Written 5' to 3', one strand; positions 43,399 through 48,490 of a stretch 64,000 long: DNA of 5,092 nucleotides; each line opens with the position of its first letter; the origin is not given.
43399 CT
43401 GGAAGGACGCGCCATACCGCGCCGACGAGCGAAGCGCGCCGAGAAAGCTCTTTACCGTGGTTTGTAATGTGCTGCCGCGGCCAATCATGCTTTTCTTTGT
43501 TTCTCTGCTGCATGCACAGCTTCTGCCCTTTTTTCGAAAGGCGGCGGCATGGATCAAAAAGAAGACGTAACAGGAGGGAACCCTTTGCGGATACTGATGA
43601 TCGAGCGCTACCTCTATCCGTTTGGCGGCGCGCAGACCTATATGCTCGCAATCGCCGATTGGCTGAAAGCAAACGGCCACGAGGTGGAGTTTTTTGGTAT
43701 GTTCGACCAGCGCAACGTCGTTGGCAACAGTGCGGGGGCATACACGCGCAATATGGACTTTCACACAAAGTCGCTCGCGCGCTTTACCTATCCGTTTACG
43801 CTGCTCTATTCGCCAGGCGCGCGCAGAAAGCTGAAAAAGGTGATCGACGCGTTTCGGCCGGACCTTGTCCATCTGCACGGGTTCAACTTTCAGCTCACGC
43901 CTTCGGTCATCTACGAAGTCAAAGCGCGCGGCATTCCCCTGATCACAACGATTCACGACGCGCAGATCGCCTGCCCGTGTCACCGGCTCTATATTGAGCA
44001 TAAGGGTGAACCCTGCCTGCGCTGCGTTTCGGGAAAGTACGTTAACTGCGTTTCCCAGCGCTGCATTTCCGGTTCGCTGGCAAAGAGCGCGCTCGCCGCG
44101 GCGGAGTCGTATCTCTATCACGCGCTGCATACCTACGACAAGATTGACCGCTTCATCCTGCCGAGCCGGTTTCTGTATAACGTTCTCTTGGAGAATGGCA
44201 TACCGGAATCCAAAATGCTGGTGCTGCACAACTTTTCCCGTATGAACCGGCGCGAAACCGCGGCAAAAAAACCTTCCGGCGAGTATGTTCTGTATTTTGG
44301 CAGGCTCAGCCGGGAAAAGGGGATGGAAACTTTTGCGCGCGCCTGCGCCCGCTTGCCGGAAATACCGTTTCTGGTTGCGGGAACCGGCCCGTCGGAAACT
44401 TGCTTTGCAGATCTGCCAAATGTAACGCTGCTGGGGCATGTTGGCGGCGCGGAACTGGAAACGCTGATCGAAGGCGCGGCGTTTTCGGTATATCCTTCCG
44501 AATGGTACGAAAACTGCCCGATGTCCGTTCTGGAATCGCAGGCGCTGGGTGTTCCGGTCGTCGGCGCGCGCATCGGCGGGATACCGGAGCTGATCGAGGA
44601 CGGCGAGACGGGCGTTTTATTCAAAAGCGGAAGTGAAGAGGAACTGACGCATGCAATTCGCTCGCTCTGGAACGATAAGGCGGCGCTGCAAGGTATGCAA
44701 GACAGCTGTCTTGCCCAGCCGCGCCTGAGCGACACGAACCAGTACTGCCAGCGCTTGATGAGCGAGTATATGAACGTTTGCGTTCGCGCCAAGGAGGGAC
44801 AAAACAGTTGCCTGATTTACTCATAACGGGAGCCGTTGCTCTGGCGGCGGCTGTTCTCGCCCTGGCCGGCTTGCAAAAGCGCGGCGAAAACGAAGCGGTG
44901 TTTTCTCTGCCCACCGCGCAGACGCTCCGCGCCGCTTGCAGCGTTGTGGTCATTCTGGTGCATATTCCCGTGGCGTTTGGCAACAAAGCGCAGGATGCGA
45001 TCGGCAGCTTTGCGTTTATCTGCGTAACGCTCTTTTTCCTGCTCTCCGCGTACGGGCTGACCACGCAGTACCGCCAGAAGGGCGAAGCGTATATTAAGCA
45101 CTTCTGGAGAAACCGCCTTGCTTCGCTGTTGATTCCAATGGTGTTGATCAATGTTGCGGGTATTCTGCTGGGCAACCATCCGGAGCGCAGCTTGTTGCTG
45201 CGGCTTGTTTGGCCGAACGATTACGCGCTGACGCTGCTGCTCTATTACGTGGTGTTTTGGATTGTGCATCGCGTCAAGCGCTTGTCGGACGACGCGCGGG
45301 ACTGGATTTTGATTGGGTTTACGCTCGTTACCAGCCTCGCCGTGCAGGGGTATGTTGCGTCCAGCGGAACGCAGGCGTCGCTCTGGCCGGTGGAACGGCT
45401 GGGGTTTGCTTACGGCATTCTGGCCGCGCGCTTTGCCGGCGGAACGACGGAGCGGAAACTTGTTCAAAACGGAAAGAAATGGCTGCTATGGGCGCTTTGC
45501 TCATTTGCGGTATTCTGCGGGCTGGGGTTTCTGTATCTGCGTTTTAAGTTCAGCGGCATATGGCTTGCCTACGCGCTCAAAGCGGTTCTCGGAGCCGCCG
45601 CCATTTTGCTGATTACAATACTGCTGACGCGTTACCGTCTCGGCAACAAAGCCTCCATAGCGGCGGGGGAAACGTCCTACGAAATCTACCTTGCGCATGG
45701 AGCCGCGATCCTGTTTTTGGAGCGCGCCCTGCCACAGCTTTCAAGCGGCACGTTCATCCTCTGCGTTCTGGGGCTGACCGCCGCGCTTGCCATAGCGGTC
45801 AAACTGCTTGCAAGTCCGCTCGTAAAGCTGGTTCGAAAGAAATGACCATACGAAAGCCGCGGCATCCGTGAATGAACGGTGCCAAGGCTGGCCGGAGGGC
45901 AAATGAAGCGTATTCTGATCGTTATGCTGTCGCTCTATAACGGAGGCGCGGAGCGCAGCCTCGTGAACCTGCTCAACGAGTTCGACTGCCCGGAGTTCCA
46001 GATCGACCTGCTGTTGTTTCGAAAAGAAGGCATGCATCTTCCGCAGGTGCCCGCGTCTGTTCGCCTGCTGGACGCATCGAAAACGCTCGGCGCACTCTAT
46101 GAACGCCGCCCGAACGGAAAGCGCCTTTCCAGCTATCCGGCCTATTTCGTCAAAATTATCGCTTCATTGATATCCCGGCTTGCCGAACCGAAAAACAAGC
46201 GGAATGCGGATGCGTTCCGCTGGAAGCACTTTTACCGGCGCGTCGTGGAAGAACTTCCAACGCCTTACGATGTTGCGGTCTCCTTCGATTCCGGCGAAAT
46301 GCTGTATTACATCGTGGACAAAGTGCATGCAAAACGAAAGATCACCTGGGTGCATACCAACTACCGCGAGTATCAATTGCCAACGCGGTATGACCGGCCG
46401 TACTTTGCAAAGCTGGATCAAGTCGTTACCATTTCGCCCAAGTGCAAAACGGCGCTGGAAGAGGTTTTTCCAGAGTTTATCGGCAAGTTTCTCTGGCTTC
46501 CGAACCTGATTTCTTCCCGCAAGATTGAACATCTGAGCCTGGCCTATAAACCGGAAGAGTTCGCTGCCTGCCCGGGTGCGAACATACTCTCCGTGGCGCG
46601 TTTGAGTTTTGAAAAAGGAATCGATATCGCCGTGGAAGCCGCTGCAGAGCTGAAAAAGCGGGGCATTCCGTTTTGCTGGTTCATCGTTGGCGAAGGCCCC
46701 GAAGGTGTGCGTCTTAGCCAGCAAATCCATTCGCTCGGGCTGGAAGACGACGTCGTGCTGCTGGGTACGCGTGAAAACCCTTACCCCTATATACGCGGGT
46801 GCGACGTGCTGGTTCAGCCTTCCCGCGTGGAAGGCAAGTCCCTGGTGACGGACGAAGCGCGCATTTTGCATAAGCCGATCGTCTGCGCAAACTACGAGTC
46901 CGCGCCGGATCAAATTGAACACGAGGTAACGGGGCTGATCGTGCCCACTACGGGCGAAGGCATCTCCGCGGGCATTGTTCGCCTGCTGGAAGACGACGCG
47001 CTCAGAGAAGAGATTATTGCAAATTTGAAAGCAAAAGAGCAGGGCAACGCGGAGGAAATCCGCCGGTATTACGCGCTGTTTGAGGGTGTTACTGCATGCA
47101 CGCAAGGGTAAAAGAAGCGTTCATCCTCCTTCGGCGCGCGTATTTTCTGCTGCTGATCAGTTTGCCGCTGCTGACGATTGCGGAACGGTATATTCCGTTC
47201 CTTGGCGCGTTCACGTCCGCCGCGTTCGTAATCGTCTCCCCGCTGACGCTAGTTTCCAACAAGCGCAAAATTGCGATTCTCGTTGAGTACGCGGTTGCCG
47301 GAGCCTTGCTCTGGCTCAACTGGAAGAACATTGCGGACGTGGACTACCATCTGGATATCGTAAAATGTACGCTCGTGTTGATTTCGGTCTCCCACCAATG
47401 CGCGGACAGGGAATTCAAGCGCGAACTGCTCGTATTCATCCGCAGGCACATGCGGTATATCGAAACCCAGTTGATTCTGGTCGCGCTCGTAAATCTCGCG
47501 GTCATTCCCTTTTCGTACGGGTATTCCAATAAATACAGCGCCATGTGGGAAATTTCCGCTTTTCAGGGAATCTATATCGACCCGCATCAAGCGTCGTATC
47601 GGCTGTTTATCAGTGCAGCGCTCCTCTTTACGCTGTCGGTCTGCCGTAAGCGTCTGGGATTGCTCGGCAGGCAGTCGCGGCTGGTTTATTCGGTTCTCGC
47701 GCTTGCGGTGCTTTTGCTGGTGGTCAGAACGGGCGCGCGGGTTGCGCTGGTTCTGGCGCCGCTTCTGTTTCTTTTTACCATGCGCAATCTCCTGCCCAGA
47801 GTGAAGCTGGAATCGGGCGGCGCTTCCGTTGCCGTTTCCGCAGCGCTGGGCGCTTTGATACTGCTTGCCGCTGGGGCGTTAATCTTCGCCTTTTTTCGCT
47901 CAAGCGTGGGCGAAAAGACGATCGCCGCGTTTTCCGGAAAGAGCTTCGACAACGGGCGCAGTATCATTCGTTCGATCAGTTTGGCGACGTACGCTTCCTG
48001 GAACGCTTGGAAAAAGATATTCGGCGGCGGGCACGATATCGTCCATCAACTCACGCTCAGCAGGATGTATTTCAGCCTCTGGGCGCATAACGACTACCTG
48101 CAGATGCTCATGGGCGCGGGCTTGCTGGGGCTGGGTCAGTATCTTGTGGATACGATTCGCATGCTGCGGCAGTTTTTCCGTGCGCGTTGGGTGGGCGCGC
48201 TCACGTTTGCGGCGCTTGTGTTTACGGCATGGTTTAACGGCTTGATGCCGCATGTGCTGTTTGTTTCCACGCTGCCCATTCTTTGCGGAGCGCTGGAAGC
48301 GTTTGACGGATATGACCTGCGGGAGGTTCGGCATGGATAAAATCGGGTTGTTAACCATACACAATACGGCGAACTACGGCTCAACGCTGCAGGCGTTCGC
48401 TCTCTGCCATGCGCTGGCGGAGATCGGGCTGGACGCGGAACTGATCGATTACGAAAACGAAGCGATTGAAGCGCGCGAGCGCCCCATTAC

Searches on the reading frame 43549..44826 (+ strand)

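Call 7: search_protein_families(library=pfam, proteins=[window:43549-44826:+], max_evalue=0.001)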
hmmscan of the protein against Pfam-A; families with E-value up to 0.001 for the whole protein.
window:43549-44826:+ (425 aa): 5 families
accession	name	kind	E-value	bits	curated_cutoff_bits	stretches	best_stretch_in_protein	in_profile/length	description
PF13692.12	Glyco_trans_1_4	-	1.6e-27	96.9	27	1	246-376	3-142/142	Glycosyl transferases group 1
PF00534.26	Glycos_transf_1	-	4.2e-26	91.9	26.4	1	235-378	6-160/172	Glycosyl transferases group 1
PF13439.12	Glyco_transf_4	-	1.4e-19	71.2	28.5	1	25-228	1-164/170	Glycosyltransferase Family 4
PF13579.12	Glyco_trans_4_4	-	1.6e-15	58.2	29.7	1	26-228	1-157/158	Glycosyl transferase 4-like domain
PF13524.12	Glyco_trans_1_2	-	5.3e-07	30.1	25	1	261-381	4-119/144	Glycosyl transferase-like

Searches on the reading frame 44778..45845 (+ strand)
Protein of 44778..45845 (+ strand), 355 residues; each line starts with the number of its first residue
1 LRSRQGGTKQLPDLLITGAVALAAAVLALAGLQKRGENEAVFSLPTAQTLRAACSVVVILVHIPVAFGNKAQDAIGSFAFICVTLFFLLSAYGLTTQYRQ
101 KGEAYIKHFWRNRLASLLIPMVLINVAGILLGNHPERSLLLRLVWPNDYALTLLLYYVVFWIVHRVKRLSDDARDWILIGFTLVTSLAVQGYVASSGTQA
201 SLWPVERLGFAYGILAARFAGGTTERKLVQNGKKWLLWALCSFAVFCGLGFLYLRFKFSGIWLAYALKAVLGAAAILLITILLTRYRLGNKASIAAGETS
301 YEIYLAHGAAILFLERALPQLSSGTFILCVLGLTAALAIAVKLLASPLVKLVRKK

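Call 7: search_protein_families(library=pfam, proteins=[window:44778-45845:+], max_evalue=0.001)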
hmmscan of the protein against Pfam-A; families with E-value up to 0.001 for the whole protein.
window:44778-45845:+ (355 aa): 1 family
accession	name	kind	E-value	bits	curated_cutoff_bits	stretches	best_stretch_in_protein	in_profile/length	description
PF01757.29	Acyl_transf_3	-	9.1e-19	68.1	31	1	50-340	7-325/326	Acyltransferase domain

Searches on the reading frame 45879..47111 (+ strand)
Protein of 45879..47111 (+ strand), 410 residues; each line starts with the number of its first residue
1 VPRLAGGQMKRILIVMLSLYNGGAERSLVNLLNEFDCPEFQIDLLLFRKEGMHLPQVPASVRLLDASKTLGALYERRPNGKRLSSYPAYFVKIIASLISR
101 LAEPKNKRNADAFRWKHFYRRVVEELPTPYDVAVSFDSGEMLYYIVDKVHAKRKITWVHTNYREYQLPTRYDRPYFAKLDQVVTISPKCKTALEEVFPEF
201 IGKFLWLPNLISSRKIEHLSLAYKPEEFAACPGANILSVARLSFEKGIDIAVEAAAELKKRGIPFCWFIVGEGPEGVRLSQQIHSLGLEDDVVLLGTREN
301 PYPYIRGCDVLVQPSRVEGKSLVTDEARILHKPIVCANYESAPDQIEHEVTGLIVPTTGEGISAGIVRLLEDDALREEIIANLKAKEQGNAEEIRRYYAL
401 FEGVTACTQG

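Call 3: search_protein_families(library=pfam, proteins=[window:45879-47111:+], max_evalue=0.01)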
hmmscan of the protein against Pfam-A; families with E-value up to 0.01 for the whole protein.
window:45879-47111:+ (410 aa): 3 families
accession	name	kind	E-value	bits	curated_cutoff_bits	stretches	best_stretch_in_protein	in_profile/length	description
PF00534.26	Glycos_transf_1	-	7.7e-28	97.6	26.4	1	236-384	18-170/172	Glycosyl transferases group 1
PF13692.12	Glyco_trans_1_4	-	6.2e-23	82.1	27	1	235-372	3-142/142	Glycosyl transferases group 1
PF13439.12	Glyco_transf_4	-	0.0012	19.4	28.5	0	22-197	2-152/170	Glycosyltransferase Family 4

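Call 4: search_protein_families(library=ncbifam, proteins=[window:45879-47111:+], max_evalue=0.01)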
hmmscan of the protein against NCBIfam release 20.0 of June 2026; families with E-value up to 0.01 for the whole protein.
window:45879-47111:+ (410 aa): 19 families
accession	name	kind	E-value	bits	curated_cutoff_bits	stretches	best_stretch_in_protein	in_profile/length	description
NF050063.1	ProtGlycPglJ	equivalog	2.2e-19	69.9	500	1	233-387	194-349/363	N-acetylgalactosamine-N,N'-diacetylbacillosaminyl-diphospho-undecaprenol 4-alpha-N-acetylgalactosaminyltransferase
NF041876.1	EPS_EpsE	equivalog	5.4e-15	55.5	400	1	234-382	215-371/389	exopolysaccharide biosynthesis GT4 family glycosyltransferase EpsE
TIGR03088.1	stp2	hypoth_equivalog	2.7e-14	53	409.05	1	225-379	186-345/374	TIGR03088 family PEP-CTERM/XrtA system glycosyltransferase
TIGR03999.1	thiol_BshA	equivalog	1.7e-12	47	273.7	1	246-402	212-371/375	N-acetyl-alpha-D-glucosaminyl L-malate synthase BshA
NF050056.1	ProtGlycPglH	equivalog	7.8e-12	44.9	600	1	235-388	181-335/354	GalNAc-alpha-(1->4)-GalNAc-alpha-(1->3)-diNAcBac-PP-undecaprenol alpha-1,4-N-acetyl-D-galactosaminyltransferase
TIGR04005.1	wcaL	equivalog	4.6e-11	42.2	537.6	1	234-358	223-355/406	colanic acid biosynthesis glycosyltransferase WcaL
NF047684.1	TeichurnBiosyTuaC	equivalog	2.8e-09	36.4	550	1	236-388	222-370/391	teichuronic acid biosynthesis protein TuaC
NF041010.1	glycosy_Agl16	equivalog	2e-08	33.5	575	1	235-385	181-330/352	glycosylation protein Agl16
NF049988.1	MGlcDAGSynMgs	equivalog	1.2e-06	28.2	400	1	221-385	207-366/398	alpha-monoglucosyldiacylglycerol synthase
NF047880.1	glyco_SdgA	exception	2.2e-06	26.5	800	1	234-388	316-473/488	serine-aspartate repeat adhesin O-glycosyltransferase SdgA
NF038295.1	EPS_HpsP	equivalog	3.2e-06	26.4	550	1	235-377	209-357/388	hormogonium polysaccharide biosynthesis glycosyltransferase HpsP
NF011726.0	PRK15179.1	equivalog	9e-06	24.2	733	1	238-357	522-641/694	Vi polysaccharide biosynthesis protein TviE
TIGR04063.1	stp3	hypoth_equivalog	5.8e-05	22.1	442.05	1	246-401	226-392/397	TIGR04063 family PEP-CTERM/XrtA system glycosyltransferase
NF038229.1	Glyco4_Geo_Pelo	equivalog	6.8e-05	22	400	1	305-405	235-337/338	GPMC system family 4 glycosyltransferase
TIGR03449.1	mycothiol_MshA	equivalog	0.00021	20.3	462.5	1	238-379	225-376/406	D-inositol-3-phosphate glycosyltransferase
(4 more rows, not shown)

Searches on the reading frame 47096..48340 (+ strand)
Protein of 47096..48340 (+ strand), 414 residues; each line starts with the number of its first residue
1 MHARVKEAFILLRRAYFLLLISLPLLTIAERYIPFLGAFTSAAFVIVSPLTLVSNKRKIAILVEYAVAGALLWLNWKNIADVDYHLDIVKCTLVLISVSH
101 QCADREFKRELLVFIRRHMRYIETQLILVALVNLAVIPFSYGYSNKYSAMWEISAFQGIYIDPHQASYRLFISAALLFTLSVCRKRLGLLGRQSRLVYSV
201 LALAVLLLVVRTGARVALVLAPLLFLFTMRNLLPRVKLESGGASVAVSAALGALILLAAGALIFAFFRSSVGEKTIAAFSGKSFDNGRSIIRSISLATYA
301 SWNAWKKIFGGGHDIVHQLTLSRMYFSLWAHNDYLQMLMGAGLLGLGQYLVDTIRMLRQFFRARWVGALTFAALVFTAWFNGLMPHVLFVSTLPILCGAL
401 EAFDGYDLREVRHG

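Call 3: search_protein_families(library=pfam, proteins=[window:47096-48340:+], max_evalue=0.01)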
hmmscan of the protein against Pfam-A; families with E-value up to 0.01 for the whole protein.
window:47096-48340:+ (414 aa): 1 family
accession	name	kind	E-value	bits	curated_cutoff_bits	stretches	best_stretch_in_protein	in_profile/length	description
PF04932.20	Wzy_C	-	0.0005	20.3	31.7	1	201-346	6-145/149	O-Antigen ligase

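Call 4: search_protein_families(library=ncbifam, proteins=[window:47096-48340:+], max_evalue=0.01)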
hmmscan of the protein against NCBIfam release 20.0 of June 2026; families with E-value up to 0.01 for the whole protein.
window:47096-48340:+ (414 aa): 0 families
